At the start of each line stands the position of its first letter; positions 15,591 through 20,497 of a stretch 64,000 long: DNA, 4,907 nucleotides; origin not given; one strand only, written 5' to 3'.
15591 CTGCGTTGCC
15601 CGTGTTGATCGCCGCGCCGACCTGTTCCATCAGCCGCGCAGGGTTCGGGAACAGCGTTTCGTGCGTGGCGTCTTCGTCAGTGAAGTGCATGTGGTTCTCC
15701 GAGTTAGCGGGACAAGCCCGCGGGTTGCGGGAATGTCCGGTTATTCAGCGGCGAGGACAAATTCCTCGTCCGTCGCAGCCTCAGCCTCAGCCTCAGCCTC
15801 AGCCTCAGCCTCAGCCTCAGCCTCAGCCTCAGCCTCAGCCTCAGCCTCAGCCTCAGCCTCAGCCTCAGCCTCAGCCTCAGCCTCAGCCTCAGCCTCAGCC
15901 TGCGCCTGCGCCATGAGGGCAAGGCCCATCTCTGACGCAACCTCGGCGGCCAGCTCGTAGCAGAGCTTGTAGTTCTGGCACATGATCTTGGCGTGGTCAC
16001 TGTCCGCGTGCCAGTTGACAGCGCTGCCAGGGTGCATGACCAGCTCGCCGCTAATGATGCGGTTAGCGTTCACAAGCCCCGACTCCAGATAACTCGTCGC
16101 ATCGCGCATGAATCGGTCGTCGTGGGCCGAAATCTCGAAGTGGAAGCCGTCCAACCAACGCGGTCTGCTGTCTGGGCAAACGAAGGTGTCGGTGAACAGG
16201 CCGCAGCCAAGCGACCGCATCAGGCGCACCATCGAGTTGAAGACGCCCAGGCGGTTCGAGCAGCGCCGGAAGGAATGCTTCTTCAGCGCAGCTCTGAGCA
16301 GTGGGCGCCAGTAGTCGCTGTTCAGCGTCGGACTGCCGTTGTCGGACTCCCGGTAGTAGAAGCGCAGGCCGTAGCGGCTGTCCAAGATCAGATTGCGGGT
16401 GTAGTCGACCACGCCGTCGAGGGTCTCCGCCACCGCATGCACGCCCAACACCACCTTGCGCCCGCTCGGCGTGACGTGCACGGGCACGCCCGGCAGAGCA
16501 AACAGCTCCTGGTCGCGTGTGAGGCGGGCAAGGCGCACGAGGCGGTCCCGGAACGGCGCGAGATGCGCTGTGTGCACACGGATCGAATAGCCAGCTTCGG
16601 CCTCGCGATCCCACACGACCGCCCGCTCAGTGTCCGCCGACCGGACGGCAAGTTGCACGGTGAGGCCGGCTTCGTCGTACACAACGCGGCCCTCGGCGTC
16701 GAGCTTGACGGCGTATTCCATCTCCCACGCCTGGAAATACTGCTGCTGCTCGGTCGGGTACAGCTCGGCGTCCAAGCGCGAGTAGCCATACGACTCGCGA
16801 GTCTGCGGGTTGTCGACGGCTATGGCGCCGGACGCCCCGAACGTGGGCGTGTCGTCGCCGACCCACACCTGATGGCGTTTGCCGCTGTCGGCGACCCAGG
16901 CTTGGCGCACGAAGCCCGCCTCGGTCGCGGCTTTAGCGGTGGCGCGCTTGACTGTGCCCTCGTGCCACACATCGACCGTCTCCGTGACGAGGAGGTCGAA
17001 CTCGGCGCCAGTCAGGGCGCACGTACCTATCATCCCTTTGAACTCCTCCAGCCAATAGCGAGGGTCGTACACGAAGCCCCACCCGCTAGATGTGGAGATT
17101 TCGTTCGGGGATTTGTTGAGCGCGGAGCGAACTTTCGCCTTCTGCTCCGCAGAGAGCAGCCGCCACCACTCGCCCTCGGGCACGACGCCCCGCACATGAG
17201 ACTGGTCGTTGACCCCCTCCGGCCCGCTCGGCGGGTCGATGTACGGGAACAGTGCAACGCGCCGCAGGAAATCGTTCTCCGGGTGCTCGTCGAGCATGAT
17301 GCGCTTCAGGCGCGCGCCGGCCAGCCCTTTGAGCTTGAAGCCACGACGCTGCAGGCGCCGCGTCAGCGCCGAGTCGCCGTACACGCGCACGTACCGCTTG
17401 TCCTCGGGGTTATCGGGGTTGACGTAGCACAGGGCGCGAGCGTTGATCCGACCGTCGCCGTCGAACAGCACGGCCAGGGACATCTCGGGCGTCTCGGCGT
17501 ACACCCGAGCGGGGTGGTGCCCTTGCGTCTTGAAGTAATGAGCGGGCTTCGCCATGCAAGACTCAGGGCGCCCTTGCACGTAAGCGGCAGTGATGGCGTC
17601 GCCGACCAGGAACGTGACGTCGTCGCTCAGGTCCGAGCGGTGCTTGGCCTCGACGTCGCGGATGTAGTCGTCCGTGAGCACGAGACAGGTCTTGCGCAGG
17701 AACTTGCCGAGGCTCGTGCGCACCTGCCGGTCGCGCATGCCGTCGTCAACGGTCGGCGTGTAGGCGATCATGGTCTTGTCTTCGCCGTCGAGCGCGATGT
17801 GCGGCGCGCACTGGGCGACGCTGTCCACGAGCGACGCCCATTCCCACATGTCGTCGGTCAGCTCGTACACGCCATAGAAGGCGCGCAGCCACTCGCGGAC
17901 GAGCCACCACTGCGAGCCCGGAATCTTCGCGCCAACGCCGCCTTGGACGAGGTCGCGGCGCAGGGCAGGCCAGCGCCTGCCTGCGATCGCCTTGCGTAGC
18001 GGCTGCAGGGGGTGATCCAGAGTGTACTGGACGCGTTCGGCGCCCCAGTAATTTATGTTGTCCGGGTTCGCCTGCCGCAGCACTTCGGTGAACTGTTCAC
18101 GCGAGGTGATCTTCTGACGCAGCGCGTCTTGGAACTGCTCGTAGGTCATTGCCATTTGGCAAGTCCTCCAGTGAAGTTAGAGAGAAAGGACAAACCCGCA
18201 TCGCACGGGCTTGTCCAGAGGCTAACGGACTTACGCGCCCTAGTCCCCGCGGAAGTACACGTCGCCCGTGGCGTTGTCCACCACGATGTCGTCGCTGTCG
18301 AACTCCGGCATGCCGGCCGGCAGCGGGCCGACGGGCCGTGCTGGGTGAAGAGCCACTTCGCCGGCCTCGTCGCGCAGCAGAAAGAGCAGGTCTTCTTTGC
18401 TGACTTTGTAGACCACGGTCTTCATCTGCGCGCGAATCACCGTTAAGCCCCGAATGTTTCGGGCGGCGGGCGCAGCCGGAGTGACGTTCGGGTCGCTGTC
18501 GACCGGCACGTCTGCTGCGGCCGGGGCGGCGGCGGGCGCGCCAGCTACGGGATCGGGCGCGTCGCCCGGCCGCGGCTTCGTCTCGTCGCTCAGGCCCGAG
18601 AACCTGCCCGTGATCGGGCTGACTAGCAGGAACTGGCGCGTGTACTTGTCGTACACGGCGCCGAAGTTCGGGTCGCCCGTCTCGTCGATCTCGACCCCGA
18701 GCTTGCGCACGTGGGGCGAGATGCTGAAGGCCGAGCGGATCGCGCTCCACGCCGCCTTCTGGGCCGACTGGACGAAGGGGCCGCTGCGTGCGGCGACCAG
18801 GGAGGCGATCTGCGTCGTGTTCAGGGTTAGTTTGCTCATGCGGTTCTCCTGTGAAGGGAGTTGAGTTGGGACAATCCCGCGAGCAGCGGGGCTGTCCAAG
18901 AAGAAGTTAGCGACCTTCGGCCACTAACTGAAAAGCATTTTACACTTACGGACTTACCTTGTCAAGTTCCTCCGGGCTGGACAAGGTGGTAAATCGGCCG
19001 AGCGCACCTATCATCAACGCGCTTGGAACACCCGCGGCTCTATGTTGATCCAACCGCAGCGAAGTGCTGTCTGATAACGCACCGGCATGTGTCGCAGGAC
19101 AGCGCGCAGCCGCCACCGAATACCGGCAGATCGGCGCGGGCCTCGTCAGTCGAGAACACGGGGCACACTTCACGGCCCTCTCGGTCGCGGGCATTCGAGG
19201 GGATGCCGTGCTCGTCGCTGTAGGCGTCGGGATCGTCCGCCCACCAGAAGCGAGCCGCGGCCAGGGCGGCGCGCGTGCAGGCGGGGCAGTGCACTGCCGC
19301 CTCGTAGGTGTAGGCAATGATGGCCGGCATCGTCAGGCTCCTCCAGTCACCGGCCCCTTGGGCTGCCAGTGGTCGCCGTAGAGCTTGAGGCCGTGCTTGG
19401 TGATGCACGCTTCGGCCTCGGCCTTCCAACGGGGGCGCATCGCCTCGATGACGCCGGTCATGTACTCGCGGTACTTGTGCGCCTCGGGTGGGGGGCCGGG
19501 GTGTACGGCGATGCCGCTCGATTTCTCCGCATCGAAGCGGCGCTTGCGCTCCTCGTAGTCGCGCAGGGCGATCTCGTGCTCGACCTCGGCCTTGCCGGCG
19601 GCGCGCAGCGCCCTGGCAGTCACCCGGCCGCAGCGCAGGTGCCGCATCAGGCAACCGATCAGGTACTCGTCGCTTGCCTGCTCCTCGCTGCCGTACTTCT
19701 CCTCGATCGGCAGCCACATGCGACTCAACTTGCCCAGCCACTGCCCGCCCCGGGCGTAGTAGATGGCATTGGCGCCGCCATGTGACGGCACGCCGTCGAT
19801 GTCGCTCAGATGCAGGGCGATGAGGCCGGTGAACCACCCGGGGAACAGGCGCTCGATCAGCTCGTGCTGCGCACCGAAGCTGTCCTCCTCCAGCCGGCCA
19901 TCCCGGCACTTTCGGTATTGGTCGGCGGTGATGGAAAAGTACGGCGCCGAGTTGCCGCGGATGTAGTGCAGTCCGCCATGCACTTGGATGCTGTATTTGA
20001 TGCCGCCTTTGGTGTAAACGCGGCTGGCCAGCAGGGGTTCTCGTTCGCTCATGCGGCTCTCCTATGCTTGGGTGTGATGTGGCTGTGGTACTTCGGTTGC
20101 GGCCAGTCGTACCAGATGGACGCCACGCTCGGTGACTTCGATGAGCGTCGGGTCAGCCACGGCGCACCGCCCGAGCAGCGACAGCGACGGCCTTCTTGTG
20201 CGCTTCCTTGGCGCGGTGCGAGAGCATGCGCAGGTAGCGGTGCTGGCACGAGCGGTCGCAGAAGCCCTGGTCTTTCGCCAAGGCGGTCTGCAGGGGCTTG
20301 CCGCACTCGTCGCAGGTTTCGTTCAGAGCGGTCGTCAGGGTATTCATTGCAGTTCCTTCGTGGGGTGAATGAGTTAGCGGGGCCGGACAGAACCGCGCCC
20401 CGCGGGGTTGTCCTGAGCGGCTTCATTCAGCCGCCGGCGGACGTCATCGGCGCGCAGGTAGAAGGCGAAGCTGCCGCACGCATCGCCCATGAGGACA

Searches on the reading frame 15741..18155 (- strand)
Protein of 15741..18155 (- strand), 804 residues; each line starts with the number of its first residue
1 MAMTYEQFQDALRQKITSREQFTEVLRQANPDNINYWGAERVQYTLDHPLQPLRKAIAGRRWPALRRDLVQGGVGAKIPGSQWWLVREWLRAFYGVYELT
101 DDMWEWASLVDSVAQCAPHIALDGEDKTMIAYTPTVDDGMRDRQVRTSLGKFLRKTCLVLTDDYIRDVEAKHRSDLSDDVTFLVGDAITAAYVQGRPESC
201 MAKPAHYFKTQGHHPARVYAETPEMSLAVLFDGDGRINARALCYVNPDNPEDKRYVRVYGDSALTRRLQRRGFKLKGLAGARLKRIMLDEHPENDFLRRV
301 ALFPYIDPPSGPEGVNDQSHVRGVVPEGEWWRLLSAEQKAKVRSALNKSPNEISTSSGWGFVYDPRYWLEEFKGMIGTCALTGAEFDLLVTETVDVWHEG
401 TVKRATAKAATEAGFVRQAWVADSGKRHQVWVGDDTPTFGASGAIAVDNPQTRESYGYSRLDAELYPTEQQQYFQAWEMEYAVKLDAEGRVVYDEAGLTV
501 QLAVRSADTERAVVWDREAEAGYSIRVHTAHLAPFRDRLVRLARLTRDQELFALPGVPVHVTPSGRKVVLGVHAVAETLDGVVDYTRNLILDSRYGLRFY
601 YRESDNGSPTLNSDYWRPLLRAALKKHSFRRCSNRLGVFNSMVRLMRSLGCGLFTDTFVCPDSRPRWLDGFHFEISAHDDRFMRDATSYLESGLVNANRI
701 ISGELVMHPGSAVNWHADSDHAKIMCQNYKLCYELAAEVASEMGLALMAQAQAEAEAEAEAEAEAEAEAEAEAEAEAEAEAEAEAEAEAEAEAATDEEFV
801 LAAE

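Call 8: search_protein_families(library=phrogs, proteins=[window:15741-18155:-])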
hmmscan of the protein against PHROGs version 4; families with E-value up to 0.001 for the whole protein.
window:15741-18155:- (804 aa): 0 families

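Call 9: search_protein_families(library=pfam, proteins=[window:15741-18155:-])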
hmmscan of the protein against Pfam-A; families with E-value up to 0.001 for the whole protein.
window:15741-18155:- (804 aa): 0 families

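Call 30: find_related_loci(query=window:15741-18155:-, collection=viral_contigs, flank=10000)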
Query window:15741-18155:- (804 aa) in viral_contigs; peptide patterns used: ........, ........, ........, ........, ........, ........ (x = any residue, [..] = any of these).
1 stretches matched a pattern, but none encodes a relative of the query by tblastn (E <= 1e-3).

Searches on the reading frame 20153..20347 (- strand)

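Call 87: search_protein_families(library=pfam, max_evalue=5, proteins=[window:20153-20347:-])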
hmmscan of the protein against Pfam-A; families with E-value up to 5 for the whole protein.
window:20153-20347:- (64 aa): 3 families
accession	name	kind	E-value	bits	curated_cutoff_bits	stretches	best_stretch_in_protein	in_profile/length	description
PF09889.16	DUF2116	-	0.029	14.8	26.8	1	12-40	6-30/59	Probable treble clef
PF24453.1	DUF7569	-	0.12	12.9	27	1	10-25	5-20/70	Family of unknown function (DUF7569)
PF24461.1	DUF7576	-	0.78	10.1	27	0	9-21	17-29/60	Family of unknown function (DUF7576)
